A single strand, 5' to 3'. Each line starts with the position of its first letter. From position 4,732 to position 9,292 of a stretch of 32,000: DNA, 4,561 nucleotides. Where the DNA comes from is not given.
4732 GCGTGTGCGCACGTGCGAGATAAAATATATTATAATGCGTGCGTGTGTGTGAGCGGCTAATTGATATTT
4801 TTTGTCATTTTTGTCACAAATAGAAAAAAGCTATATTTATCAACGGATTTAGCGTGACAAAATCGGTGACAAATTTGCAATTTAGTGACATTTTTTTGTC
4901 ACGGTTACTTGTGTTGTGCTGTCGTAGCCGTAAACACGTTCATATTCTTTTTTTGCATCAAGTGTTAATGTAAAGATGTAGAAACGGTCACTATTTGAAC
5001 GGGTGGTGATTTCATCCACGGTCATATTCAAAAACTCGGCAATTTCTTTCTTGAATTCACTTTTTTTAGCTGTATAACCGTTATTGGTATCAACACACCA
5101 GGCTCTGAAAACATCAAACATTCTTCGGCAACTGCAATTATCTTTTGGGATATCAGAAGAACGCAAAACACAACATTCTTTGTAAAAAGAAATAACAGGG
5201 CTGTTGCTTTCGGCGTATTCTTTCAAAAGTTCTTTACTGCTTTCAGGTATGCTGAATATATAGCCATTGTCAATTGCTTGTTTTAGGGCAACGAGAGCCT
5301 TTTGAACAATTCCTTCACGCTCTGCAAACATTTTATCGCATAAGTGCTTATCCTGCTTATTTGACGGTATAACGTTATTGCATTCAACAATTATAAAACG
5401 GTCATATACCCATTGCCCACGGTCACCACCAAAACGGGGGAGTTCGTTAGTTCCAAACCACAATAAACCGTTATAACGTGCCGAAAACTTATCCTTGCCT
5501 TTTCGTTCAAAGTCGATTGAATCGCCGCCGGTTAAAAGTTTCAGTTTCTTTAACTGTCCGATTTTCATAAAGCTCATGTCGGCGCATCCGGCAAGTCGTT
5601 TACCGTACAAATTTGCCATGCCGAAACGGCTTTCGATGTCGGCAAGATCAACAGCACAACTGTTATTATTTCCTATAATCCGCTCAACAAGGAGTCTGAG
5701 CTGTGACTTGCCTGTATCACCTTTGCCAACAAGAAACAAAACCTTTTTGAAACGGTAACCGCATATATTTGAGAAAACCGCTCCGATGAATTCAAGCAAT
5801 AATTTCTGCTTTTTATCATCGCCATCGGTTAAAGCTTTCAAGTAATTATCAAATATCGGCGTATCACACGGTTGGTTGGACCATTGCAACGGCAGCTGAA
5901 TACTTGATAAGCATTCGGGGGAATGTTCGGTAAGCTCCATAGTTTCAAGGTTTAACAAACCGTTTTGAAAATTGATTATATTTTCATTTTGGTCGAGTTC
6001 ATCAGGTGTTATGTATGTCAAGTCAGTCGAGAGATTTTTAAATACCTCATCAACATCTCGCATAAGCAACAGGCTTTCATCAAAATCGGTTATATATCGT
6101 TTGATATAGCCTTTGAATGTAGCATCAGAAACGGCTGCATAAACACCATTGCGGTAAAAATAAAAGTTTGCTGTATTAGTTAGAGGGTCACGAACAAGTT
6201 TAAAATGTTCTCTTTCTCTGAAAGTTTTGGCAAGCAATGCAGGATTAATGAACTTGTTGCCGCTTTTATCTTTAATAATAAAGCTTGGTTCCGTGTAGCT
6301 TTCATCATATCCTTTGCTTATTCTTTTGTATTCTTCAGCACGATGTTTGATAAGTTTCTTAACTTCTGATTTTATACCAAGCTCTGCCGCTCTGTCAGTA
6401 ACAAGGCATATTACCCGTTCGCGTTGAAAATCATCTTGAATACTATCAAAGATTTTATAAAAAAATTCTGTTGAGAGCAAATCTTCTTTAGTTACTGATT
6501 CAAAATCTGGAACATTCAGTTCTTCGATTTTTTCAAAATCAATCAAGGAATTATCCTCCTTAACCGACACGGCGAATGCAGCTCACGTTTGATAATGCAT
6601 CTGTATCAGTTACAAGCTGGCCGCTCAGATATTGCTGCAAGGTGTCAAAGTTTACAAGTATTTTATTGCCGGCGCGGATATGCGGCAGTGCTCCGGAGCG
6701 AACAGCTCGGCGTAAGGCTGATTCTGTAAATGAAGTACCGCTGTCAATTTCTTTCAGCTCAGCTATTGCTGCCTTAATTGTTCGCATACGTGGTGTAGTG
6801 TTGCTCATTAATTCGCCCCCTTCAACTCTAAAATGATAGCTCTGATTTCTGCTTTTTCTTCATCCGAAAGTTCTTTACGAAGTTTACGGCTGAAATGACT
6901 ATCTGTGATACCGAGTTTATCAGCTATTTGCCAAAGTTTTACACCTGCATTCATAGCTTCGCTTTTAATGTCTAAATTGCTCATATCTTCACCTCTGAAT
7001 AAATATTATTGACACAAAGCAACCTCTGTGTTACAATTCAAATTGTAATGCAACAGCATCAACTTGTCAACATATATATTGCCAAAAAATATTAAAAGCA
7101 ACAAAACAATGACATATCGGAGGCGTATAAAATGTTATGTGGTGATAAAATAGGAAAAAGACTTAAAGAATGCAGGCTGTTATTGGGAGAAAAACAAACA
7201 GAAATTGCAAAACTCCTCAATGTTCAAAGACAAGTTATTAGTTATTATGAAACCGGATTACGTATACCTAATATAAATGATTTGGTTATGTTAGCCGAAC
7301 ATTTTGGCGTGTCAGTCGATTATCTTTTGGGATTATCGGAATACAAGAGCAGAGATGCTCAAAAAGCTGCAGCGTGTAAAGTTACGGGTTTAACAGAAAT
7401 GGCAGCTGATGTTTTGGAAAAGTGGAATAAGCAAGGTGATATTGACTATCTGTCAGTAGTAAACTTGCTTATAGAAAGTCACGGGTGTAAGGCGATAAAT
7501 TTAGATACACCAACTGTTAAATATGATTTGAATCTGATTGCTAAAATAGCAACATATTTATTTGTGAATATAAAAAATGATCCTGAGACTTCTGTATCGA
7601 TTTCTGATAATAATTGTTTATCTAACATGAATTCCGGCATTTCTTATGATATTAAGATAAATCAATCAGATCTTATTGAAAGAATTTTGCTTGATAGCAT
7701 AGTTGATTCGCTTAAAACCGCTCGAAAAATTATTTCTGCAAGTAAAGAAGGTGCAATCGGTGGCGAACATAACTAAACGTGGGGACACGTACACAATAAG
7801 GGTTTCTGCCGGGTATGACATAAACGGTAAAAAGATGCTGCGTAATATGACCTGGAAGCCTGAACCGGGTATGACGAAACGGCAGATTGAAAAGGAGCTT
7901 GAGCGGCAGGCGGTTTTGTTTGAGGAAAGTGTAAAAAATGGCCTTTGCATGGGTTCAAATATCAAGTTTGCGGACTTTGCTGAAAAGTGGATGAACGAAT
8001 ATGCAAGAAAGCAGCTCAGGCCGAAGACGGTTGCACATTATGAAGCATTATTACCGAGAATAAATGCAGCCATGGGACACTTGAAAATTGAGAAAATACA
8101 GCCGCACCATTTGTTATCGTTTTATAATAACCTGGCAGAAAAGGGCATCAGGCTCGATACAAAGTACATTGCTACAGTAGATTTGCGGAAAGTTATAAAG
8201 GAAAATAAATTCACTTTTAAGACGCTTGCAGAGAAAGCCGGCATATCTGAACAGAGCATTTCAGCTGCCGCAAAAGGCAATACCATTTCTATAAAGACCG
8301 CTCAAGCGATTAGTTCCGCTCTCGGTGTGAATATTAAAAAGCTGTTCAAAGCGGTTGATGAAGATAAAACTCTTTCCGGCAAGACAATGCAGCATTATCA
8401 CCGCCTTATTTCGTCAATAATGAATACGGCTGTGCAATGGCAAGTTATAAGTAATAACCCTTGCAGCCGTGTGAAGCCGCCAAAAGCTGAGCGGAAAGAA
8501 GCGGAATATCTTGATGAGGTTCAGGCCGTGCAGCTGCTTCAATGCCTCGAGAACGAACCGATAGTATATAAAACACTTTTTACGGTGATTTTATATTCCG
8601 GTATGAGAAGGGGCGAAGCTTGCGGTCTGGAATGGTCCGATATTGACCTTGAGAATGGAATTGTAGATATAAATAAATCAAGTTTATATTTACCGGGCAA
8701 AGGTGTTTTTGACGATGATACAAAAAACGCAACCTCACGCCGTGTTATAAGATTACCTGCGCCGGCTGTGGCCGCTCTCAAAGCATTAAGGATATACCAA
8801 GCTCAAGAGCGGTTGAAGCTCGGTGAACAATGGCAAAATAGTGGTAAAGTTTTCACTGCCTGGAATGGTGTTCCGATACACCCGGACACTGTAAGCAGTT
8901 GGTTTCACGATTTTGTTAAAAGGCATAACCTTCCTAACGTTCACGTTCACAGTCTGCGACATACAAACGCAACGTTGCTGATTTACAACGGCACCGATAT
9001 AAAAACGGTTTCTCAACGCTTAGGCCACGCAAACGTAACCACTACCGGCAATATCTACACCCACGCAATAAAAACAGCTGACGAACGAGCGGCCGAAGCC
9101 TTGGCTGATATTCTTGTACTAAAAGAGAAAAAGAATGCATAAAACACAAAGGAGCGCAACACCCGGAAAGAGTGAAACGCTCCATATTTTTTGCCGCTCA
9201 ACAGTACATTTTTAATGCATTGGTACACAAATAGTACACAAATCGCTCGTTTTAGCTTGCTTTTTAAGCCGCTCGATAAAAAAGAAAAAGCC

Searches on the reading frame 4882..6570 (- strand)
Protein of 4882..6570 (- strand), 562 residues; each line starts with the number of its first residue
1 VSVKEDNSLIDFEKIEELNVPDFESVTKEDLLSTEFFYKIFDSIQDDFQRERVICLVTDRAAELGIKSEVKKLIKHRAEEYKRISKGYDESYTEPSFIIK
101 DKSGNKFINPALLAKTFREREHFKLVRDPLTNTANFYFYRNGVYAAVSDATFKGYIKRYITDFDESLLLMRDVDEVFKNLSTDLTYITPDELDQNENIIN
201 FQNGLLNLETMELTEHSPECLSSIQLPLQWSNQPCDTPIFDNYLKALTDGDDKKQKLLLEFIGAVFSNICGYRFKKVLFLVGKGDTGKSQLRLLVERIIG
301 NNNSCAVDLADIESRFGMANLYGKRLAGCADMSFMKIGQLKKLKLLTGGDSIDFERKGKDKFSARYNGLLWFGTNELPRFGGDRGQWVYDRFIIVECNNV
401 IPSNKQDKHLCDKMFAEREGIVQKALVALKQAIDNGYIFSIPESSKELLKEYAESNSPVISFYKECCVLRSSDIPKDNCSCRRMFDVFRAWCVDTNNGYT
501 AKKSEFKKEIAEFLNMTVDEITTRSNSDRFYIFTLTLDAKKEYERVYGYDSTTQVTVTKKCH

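Call 21: search_protein_families(library=pfam, proteins=[window:4882-6570:-], max_evalue=0.01)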
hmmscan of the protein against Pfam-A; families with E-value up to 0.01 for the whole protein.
window:4882-6570:- (562 aa): 4 families
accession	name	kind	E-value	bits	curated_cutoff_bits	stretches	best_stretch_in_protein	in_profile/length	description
PF19263.5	DUF5906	-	6.1e-16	59.5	27.6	1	280-383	1-108/114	Family of unknown function (DUF5906)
PF08706.16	D5_N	-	4.3e-10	40.5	22.4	1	170-245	68-141/145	D5 N terminal like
PF03288.22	Pox_D5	-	6.3e-05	23.8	21.4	1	455-516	2-59/86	Poxvirus D5 protein-like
PF09642.15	YonK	-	0.0092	16.6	25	0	194-217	3-26/60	YonK protein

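Call 26: find_related_loci(query=window:4882-6570:-, collection=viral_contigs, flank=6000)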
Query window:4882-6570:- (562 aa) in viral_contigs; peptide patterns used: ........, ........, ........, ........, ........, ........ (x = any residue, [..] = any of these).
5 stretches matched a pattern, but none encodes a relative of the query by tblastn (E <= 1e-3).

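Call 28: find_related_loci(query=window:4882-6570:-, collection=genome_contigs, flank=8000)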
Query window:4882-6570:- (562 aa) in genome_contigs; peptide patterns used: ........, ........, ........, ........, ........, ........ (x = any residue, [..] = any of these).
105 stretches matched a pattern; 2 encode a relative of the query (tblastn E <= 1e-3); 2 distinct loci.
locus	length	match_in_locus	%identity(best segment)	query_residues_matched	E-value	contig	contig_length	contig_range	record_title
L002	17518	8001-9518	80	57-562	0e+0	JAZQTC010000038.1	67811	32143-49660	MAG: Acutalibacteraceae bacterium isolate T1900045194_TC20190190.MAGScoT_cleanbin_000014 SGB_5305_k141_559490, whole gen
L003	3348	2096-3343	46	16-434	7e-125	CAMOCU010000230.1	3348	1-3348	MAG: uncultured Clostridia bacterium isolate SRR873605_bin.66_metaWRAP_v1.3_MAG genome assembly, contig: NODE_113274_len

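Call 79: find_encoding_contigs(protein=window:4882-6570:-, flank=4000, max_places=6)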
Protein window:4882-6570:- (562 aa): no gene with exactly this product is on record in the collection.

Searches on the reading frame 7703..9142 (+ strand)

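Call 21: search_protein_families(library=pfam, proteins=[window:7703-9142:+], max_evalue=0.01)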
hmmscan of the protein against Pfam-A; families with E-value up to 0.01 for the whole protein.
window:7703-9142:+ (479 aa): 10 families
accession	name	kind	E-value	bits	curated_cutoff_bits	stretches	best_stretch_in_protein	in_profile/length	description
PF00589.27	Phage_integrase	-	5.5e-31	108.1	27.1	1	269-455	2-168/172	Phage integrase family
PF14659.12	Phage_int_SAM_3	-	1.3e-08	35.3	22.6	1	89-144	2-57/58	Phage integrase, N-terminal SAM-like domain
PF13443.12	HTH_26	-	1.4e-08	35.3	22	1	161-219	2-62/63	Cro/C1-type HTH DNA-binding domain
PF01381.28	HTH_3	-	9.8e-08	32.4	23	1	161-212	1-53/55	Helix-turn-helix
PF13102.12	Phage_int_SAM_5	-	2.1e-07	31.7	22.3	1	89-166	2-80/98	Phage integrase SAM-like domain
PF22022.2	Phage_int_M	-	2.8e-06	27.9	27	1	89-147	1-59/96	Phage integrase central domain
PF12844.13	HTH_19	-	8.3e-06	26.1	30.2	1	161-220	4-64/64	Helix-turn-helix domain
PF02899.23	Phage_int_SAM_1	-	7.3e-05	23.4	22.3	0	100-148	8-59/83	Phage integrase, N-terminal SAM-like domain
PF07022.19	Phage_CI_repr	-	0.0054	17.5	22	0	172-214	15-57/65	Bacteriophage CI repressor helix-turn-helix domain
PF00873.25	ACR_tran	-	0.0081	14.3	28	0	102-219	622-740/1021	AcrB/AcrD/AcrF family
